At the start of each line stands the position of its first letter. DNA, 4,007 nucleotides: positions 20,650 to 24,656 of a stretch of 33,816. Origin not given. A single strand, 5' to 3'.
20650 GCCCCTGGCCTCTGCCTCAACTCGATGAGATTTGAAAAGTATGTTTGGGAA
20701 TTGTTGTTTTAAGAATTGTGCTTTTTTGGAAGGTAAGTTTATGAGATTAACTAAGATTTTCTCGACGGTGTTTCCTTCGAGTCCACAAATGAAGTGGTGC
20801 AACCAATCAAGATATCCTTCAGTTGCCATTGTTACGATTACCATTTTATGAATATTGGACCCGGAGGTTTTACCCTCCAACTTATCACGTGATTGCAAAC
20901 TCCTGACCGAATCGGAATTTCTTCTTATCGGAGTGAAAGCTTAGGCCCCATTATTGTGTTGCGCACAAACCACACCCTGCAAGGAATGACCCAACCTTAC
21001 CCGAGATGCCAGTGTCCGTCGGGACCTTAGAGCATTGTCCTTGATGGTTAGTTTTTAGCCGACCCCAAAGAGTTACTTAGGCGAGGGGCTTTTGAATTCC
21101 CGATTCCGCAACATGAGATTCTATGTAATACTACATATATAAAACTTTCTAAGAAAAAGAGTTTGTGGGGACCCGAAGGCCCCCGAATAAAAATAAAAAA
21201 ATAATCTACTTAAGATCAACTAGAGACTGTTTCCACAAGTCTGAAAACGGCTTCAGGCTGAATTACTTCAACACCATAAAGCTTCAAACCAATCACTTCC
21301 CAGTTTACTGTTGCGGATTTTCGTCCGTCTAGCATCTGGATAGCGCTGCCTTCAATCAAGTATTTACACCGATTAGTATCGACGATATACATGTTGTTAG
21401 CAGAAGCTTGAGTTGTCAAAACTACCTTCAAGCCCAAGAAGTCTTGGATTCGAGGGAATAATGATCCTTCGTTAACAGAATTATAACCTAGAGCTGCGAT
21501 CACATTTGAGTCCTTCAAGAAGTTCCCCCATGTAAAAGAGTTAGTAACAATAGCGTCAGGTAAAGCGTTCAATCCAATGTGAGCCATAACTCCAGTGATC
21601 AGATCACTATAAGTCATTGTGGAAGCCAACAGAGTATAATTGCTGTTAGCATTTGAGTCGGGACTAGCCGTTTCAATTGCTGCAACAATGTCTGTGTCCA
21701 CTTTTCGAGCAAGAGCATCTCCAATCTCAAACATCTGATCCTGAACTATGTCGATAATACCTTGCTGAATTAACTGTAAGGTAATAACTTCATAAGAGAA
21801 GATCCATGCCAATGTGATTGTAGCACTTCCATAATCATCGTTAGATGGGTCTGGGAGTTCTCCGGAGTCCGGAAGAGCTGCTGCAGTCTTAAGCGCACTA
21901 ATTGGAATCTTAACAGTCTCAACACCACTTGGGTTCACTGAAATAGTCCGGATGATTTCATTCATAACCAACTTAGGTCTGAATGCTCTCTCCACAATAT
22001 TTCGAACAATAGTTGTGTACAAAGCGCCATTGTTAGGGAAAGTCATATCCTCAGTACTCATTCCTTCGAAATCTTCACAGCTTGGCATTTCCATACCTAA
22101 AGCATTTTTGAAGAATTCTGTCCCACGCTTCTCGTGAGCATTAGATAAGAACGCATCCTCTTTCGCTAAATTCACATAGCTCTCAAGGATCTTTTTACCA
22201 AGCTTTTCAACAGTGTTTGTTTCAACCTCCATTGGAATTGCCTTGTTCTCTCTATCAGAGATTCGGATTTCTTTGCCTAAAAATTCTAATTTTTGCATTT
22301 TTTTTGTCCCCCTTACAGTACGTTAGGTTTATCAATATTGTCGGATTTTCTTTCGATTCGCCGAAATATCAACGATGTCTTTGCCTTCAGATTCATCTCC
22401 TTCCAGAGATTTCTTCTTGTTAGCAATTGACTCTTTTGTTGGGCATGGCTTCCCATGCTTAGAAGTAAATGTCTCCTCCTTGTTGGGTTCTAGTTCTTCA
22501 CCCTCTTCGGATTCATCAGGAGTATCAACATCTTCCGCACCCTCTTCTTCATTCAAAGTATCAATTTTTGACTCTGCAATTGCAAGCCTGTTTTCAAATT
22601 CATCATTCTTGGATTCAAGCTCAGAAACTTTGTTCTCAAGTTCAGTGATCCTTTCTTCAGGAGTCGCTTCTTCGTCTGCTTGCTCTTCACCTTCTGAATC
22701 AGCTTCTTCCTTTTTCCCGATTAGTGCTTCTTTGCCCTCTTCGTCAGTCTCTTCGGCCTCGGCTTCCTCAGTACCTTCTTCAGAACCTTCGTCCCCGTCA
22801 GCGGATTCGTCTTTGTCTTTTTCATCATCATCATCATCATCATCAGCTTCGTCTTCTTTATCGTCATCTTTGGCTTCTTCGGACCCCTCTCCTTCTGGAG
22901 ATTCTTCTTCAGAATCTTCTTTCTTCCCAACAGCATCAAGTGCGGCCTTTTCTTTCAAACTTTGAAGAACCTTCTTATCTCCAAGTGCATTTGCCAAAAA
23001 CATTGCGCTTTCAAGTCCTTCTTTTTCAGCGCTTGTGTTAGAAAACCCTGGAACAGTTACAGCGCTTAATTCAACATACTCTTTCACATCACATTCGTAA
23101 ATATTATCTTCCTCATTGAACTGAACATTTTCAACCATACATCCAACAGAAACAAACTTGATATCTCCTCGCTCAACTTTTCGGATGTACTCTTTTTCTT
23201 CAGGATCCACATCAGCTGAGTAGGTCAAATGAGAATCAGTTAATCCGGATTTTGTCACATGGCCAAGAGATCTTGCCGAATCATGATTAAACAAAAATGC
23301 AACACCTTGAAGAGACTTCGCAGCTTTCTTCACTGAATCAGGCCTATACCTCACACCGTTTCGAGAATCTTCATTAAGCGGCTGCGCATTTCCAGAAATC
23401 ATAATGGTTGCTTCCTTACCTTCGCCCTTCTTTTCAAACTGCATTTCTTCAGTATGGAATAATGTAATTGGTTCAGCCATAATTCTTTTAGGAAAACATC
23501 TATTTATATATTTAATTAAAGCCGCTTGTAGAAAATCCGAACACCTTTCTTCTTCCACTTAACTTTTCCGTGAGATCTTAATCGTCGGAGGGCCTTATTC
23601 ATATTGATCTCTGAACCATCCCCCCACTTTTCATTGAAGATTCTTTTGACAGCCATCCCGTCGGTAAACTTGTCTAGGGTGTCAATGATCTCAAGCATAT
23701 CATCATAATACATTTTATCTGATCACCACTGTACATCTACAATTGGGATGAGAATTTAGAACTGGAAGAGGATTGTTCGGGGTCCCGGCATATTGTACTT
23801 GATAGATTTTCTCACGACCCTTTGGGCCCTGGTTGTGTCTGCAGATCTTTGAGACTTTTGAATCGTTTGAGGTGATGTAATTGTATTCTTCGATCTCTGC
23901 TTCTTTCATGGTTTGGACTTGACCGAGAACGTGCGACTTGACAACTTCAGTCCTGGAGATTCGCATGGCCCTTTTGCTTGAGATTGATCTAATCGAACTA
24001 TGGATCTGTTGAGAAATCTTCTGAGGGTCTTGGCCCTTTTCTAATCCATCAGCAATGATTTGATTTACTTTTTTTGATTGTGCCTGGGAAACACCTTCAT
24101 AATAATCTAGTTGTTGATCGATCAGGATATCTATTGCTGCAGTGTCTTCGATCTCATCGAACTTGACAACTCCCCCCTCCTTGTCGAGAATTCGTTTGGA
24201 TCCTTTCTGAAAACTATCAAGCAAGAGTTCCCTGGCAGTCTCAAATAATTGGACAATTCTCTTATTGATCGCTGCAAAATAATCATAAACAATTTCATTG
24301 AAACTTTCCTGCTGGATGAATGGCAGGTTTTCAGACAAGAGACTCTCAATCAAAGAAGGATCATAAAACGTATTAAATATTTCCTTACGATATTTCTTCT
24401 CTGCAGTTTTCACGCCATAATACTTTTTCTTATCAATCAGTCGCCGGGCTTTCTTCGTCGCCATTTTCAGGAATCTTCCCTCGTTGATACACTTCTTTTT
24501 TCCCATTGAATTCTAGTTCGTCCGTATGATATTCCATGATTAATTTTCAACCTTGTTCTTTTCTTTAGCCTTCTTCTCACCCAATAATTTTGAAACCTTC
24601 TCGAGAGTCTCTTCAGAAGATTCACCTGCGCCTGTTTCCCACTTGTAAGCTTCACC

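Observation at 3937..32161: Fifteen TATA-like promoters in two sequence classes, each 21 (+/-1) nt from a leaderless ATG: archaeal-type transcription architecture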

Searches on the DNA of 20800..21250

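Call 32: search_rna_families(source=window, start=20800, end=21250, threshold=evalue, max_evalue=10)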
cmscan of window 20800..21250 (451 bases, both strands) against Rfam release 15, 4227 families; matches with E-value up to 10: 1.
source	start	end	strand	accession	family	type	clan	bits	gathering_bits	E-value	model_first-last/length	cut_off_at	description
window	21051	21098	+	RF01341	CRISPR-DR30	Gene; CRISPR;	-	16.6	50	1.9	1-38/38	no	CRISPR RNA direct repeat element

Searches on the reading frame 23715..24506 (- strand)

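Call 39: search_protein_families(library=pfam, max_evalue=0.01, proteins=[window:23715-24506:-])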
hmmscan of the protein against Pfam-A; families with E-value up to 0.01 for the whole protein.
window:23715-24506:- (263 aa): 1 family
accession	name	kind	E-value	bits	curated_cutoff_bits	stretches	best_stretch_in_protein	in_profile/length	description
PF04233.19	Phage_Mu_F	-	1.4e-13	52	29.6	1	145-260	1-111/112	Phage Mu protein F like protein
